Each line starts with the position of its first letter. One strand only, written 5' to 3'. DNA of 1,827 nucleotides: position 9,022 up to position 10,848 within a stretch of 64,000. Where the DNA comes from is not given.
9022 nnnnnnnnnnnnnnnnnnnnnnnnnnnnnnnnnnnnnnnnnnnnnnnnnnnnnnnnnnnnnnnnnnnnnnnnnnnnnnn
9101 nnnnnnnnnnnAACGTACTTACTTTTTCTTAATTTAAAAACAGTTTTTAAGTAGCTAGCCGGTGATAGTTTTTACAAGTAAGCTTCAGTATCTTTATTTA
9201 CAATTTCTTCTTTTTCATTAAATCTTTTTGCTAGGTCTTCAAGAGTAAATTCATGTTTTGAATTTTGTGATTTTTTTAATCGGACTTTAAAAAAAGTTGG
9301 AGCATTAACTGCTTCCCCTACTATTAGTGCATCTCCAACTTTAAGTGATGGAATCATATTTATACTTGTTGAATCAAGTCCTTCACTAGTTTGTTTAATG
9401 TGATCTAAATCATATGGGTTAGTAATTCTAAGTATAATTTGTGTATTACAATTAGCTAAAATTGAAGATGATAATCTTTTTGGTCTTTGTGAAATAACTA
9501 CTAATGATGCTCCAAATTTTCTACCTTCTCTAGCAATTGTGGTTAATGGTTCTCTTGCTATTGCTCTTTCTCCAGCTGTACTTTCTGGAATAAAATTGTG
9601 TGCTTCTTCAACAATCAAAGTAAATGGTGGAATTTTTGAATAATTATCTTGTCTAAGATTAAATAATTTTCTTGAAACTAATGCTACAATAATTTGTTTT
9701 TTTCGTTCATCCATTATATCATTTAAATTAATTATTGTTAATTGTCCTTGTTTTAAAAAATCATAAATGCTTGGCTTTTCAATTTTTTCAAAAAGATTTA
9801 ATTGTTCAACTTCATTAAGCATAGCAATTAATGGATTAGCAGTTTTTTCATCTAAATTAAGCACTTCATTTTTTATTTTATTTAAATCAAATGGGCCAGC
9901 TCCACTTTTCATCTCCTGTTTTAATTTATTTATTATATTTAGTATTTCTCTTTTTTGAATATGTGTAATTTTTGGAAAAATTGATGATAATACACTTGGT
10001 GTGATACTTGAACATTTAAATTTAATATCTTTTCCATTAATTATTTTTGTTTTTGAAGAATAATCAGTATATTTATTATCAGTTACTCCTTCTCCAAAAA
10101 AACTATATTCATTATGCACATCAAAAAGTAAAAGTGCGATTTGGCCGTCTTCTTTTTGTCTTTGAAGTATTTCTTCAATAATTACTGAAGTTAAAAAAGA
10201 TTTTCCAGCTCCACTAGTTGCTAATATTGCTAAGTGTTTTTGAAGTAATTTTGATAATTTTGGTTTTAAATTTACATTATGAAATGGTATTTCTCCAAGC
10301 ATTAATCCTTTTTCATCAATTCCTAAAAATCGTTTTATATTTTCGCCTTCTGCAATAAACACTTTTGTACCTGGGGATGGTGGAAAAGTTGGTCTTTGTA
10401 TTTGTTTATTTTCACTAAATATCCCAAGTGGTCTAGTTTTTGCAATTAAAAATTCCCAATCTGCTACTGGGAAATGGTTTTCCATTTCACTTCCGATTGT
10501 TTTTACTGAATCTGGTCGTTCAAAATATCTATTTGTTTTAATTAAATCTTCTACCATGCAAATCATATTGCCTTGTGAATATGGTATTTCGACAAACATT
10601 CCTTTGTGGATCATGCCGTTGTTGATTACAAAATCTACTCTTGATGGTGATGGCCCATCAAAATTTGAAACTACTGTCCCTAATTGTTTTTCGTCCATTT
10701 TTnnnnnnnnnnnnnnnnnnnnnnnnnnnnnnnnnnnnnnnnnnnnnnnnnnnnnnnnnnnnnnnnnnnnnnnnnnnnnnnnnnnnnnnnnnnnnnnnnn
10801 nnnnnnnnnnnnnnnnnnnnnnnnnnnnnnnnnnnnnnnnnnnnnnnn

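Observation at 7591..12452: Compact nurA-HAD-herA-X operon with no Mre11, while Rad50 sits alone 2.5 kb away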

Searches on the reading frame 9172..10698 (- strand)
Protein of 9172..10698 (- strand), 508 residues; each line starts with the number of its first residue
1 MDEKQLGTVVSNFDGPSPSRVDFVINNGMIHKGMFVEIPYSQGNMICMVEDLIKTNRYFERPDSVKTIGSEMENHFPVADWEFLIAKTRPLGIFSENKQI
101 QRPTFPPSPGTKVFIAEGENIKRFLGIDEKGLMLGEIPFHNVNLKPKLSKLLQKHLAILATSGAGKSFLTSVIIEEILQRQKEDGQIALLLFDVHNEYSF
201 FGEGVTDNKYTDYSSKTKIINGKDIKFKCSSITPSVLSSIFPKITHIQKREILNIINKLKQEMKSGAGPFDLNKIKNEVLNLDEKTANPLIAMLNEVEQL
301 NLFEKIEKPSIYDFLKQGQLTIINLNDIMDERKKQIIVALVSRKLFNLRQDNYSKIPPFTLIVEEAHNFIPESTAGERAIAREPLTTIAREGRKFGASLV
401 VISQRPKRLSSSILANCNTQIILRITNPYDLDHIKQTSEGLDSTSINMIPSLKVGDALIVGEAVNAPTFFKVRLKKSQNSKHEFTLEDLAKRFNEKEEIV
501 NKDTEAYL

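Call 3: search_protein_families(library=pfam, proteins=[window:9172-10698:-], max_evalue=0.01)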
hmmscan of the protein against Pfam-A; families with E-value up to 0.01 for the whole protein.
window:9172-10698:- (508 aa): 3 families
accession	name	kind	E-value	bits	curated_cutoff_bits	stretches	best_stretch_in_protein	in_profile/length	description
PF01935.23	DUF87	-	8.7e-24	85.3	23.2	1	134-344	3-219/220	Helicase HerA, central domain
PF09378.16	HAS-barrel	-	0.0034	17.9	25.2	0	17-72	9-69/90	HAS barrel domain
PF10412.15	TrwB_AAD_bind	-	0.0092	15.3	20.5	0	385-428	262-313/387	Type IV secretion-system coupling protein DNA-binding domain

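Call 4: search_protein_families(library=ncbifam, proteins=[window:9172-10698:-], max_evalue=0.01)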
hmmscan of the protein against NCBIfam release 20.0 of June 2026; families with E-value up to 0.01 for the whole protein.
window:9172-10698:- (508 aa): 9 families
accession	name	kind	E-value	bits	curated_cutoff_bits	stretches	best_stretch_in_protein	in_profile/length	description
NF040937.1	HerA_Thermprot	equivalog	2.6e-45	154.8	800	1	22-475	15-464/487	DNA double-strand break repair helicase HerA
NF040819.1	helicase_HerA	equivalog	2.1e-40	138.8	970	2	356-494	401-536/561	DNA double-strand break repair helicase HerA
NF042944.1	HerA_antiphage_2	equivalog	9.2e-38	130.3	850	2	273-485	330-555/576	anti-phage-associated helicase HerA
NF042943.1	HerA_antiphage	equivalog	1.1e-32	113.3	800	2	316-475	392-552/566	anti-phage-associated helicase HerA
NF053655.1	CedD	equivalog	2.2e-20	72.9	600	1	151-473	219-526/527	DNA-translocating ATPase CedD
NF033849.1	ser_rich_anae_1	subfamily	4.9e-12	44.1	650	1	310-434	966-1099/1163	serine-rich protein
TIGR02746.1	TraC-F-type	equivalog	3.9e-07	28.4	567.05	1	319-453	602-737/800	type IV secretion system protein TraC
TIGR03928.1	T7_EssCb_Firm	equivalog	1.7e-05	22.7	778.4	1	322-434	880-988/1296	type VII secretion protein EssC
TIGR03925.1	T7SS_EccC_b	equivalog_domain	0.00016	20.1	346.55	0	153-218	361-422/564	type VII secretion protein EccCb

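Call 32: find_related_loci(query=window:9172-10698:-, collection=genome_contigs, flank=10000)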
Query window:9172-10698:- (508 aa) in genome_contigs; peptide patterns used: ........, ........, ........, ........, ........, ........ (x = any residue, [..] = any of these).
187 stretches matched a pattern; 106 encode a relative of the query (tblastn E <= 1e-3); the best 80 are kept; 80 distinct loci.
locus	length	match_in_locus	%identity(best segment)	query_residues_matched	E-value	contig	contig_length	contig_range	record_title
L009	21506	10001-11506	63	4-508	0e+0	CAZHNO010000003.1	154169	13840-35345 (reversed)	MAG TPA_asm: uncultured archaeon isolate SRP263991_co2_691 genome assembly, contig: NODE_26_length_154169_cov_9.812918,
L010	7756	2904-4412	45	5-505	1e-149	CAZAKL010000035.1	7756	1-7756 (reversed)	MAG TPA_asm: uncultured archaeon isolate binchicken_co36_221 genome assembly, contig: NODE_6778_length_7756_cov_7.895988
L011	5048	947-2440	45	10-505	2e-147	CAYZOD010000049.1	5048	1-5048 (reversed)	MAG TPA_asm: uncultured archaeon isolate binchicken_co36_195 genome assembly, contig: NODE_12562_length_5048_cov_4.96395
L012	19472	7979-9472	45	10-505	1e-144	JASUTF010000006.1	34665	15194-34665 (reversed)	MAG: Candidatus Iainarchaeum archaeon isolate DJKA99_ANT-F21_bin.46 scaffold_283, whole genome shotgun sequence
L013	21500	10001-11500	46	6-508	3e-139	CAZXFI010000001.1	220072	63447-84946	MAG TPA_asm: uncultured archaeon isolate SRP141376_co1_200 genome assembly, contig: NODE_73_length_220072_cov_5.215324,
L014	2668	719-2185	46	4-497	2e-146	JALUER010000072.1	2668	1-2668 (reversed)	MAG: Candidatus Micrarchaeota archaeon isolate S143_metabat1_scaf2bin.076 S143_NODE_53118_length_2668_cov_1.889807, whol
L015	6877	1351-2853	46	6-508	2e-138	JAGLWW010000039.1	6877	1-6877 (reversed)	MAG: Candidatus Aenigmatarchaeota archaeon isolate RS_12_33 ZL285.bin.33.fa_39, whole genome shotgun sequence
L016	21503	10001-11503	45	6-508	3e-137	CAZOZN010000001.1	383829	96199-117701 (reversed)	MAG TPA_asm: uncultured archaeon isolate SRP332253_co2_203 genome assembly, contig: NODE_3_length_383829_cov_9.713503, w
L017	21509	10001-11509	42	3-508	4e-135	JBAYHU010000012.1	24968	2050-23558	MAG: Candidatus Micrarchaeia archaeon isolate SO_2016_GW1_157 scaffold03489_OW334_2016, whole genome shotgun sequence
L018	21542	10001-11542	41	2-507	3e-134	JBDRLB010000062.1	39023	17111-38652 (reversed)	MAG: Candidatus Micrarchaeota archaeon isolate MEGAHIT-group-1.75 k141_10380873, whole genome shotgun sequence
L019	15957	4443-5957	40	5-506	5e-134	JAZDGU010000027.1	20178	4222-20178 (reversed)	MAG: Candidatus Micrarchaeota archaeon isolate MEGAHIT-group-0.283 k141_5666449, whole genome shotgun sequence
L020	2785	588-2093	44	6-508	2e-138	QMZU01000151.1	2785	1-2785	MAG: Candidatus Aenigmatarchaeota archaeon isolate B50_G15 B50_Guay15_scaffold_23029, whole genome shotgun sequence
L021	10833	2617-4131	50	6-508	4e-157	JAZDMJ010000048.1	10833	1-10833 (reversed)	MAG: Candidatus Iainarchaeum archaeon isolate MEGAHIT-group-0.644 k141_15443496, whole genome shotgun sequence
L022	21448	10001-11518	42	3-508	8e-129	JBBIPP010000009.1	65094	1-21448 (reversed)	MAG: archaeon isolate QH2F170213_bin_305 NODE_146_length_65094_cov_14.612525, whole genome shotgun sequence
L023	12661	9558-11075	39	2-500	2e-128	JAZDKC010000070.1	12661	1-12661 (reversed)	MAG: Candidatus Micrarchaeota archaeon isolate MEGAHIT-group-0.512 k141_17652703, whole genome shotgun sequence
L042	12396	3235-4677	39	6-508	1e-108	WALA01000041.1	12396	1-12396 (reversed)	MAG: Candidatus Aenigmatarchaeota archaeon isolate S013_79_esom k151_289914, whole genome shotgun sequence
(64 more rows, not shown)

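Call 46: search_protein_families(library=pfam, proteins=[L012:6228-7016:-, L013:8449-9189:-, L042:7001-8125:-, L012:9793-10905:+, L011:2515-3876:+], max_evalue=0.01)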
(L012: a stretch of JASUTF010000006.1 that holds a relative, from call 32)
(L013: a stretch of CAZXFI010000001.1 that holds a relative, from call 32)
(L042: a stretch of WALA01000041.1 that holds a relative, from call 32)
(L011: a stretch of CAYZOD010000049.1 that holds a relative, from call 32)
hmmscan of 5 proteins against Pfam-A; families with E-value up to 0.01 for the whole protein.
L012:6228-7016:- (262 aa): 1 family
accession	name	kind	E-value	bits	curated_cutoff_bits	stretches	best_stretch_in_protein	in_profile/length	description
PF00149.33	Metallophos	-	8.8e-08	33.2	21.5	1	54-175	2-117/191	Calcineurin-like phosphoesterase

L013:8449-9189:- (246 aa): 2 families
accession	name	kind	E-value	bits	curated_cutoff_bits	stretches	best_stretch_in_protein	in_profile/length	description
PF00149.33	Metallophos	-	8e-07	30.1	21.5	1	19-164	4-168/191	Calcineurin-like phosphoesterase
PF12850.12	Metallophos_2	-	0.0011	19.4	27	1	20-158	5-122/154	Calcineurin-like phosphoesterase superfamily domain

L042:7001-8125:- (374 aa): 2 families
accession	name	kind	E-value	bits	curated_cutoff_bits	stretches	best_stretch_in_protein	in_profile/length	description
PF00149.33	Metallophos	-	6.5e-12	46.7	21.5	1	1-207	1-190/191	Calcineurin-like phosphoesterase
PF12850.12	Metallophos_2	-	3.9e-09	37.1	27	1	1-242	1-153/154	Calcineurin-like phosphoesterase superfamily domain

L012:9793-10905:+ (370 aa): 0 families

L011:2515-3876:+ (453 aa): 0 families

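Call 47: search_protein_families(library=ncbifam, proteins=[L012:6228-7016:-, L013:8449-9189:-, L042:7001-8125:-], max_evalue=0.01)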
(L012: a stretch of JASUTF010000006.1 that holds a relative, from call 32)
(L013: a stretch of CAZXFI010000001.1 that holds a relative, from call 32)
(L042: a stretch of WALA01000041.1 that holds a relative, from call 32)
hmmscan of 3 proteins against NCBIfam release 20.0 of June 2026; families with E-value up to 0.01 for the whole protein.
L012:6228-7016:- (262 aa): 2 families
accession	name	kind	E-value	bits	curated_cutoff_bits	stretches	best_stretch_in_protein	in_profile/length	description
TIGR00024.1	SbcD_rel_arch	hypoth_equivalog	6.5e-38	130.7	115.2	1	49-243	11-196/224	putative phosphoesterase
TIGR04123.1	P_estr_lig_assc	hypoth_equivalog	8.5e-23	80.8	150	1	53-236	21-194/207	ligase-associated DNA damage response endonuclease PdeM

L013:8449-9189:- (246 aa): 2 families
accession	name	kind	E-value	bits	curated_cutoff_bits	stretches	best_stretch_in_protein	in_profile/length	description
TIGR00024.1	SbcD_rel_arch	hypoth_equivalog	6.8e-29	101.2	115.2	1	7-244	6-219/224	putative phosphoesterase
TIGR04123.1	P_estr_lig_assc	hypoth_equivalog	4.4e-16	58.9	150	1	16-172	21-169/207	ligase-associated DNA damage response endonuclease PdeM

L042:7001-8125:- (374 aa): 8 families
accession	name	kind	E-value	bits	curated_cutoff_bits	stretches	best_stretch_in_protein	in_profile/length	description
NF041031.1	Mre11_Sulfo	equivalog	4.1e-28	98.7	500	1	3-296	2-291/374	DNA double-strand break repair protein Mre11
NF041030.1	Mre11_Halo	equivalog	6.6e-20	71.6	550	1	5-258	6-238/361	DNA double-strand break repair protein Mre11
NF041029.1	Mre11_Pyroc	equivalog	1.4e-14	53.8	600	2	1-121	1-105/438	DNA double-strand break repair protein Mre11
TIGR00583.1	mre11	equivalog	2.1e-14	53.3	434.6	1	2-67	5-71/405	DNA repair protein (mre11)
TIGR00619.1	sbcd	subfamily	6.4e-08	32.7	77.65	1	1-58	1-59/252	exonuclease subunit SbcD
NF041753.2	sbcd_Staph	equivalog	5.5e-07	28.8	480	0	1-62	1-63/375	exonuclease subunit SbcD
NF008206.2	PRK10966.1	equivalog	2.4e-06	26.9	450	1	1-57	1-58/380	exonuclease subunit SbcD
TIGR00040.1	yfcE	subfamily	0.0056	16.8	56.25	0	1-104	1-66/158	YfcE family phosphodiesterase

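Call 77: search_protein_families(library=padloc, proteins=[window:9172-10698:-], max_evalue=0.001)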
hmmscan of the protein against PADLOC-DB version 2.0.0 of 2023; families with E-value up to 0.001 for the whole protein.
window:9172-10698:- (508 aa): 17 families
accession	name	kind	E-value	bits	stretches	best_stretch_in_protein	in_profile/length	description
PDLC04105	HerA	-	4.2e-54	182.1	2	263-481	320-542/576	-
PDLC04102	HerA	-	8e-46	154.6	2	313-483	460-630/654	-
PDLC02185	HerA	-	6.2e-35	119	2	319-473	407-562/585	-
PDLC02188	HerA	-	4.7e-34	116.2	2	274-488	331-558/578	-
PDLC04098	HerA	-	1.8e-33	114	2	299-475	465-650/686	-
PDLC04106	HerA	-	4.3e-32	109.4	2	335-477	485-633/667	-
PDLC04103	HerA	-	2.4e-31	106.7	2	319-479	400-561/579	-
PDLC04100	HerA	-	3.6e-31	106.5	2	319-473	401-556/580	-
PDLC04097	HerA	-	1e-29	101.6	2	208-492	327-613/618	-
PDLC04140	mad8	-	2e-28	97.8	1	124-479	5-306/314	mads_8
PDLC04104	HerA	-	3.2e-27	93.3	1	335-477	196-341/379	-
PDLC01055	HerA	-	1.1e-25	88.5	2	291-473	354-525/532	Type III coevolved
PDLC02684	DndH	-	7.4e-10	35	1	149-404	1363-1636/1715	DndH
PDLC02685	DndH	-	2.9e-09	33.2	1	149-404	1330-1599/1678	DndH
PDLC04101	HerA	-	1.7e-07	28.4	1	111-204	119-215/400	-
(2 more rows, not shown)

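Call 88: search_protein_families(library=ncbifam, proteins=[L013:7507-8454:+, L012:9793-10905:+], max_evalue=0.01)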
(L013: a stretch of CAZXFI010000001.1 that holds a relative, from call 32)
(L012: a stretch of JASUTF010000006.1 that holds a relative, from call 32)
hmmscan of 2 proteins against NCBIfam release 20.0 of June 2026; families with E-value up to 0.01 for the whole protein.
L013:7507-8454:+ (315 aa): 13 families
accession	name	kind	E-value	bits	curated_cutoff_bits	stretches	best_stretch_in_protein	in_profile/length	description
NF003877.0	PRK05427.1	equivalog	5.7e-15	55.5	283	1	13-214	3-215/308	manganese-dependent inorganic pyrophosphatase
NF011110.0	PRK14538.1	equivalog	7.8e-13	47.4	707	1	71-190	445-571/838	putative bifunctional signaling protein/50S ribosomal protein L9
NF053576.1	RecJ_archaeal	equivalog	1.9e-12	46.8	360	2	215-287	358-432/452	RecJ family nuclease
NF053633.1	OlncasPapPhNrnA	equivalog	5.8e-08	32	350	1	2-201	7-217/317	bifunctional oligoribonuclease/PAP phosphatase NrnA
NF040701.1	RecJ_Meth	equivalog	9.8e-07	27.9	550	1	241-288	385-434/449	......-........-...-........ exonuclease RecJ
TIGR00644.1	recJ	equivalog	9.8e-07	27.4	396.9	1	11-129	52-173/546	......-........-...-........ exonuclease RecJ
NF011449.0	PRK14869.2-5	equivalog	2.2e-06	27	411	1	71-156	205-293/451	putative manganese-dependent inorganic diphosphatase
NF011440.0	PRK14869.1-2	equivalog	4.1e-06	25.7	746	1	72-156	299-386/541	putative manganese-dependent inorganic diphosphatase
NF011443.0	PRK14869.1-5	equivalog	4.5e-06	25.4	335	1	71-217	304-456/546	putative manganese-dependent inorganic diphosphatase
NF011442.0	PRK14869.1-4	equivalog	1.3e-05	23.8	400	1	73-155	305-390/543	putative manganese-dependent inorganic diphosphatase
NF011445.0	PRK14869.2-1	equivalog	2.2e-05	23.1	483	1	96-156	331-393/548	putative manganese-dependent inorganic diphosphatase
NF011441.0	PRK14869.1-3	equivalog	0.00082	18.1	753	1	73-156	305-391/548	putative manganese-dependent inorganic diphosphatase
NF011446.0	PRK14869.2-2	equivalog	0.0011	17.5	601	0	96-170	343-417/576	putative manganese-dependent inorganic diphosphatase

L012:9793-10905:+ (370 aa): 0 families
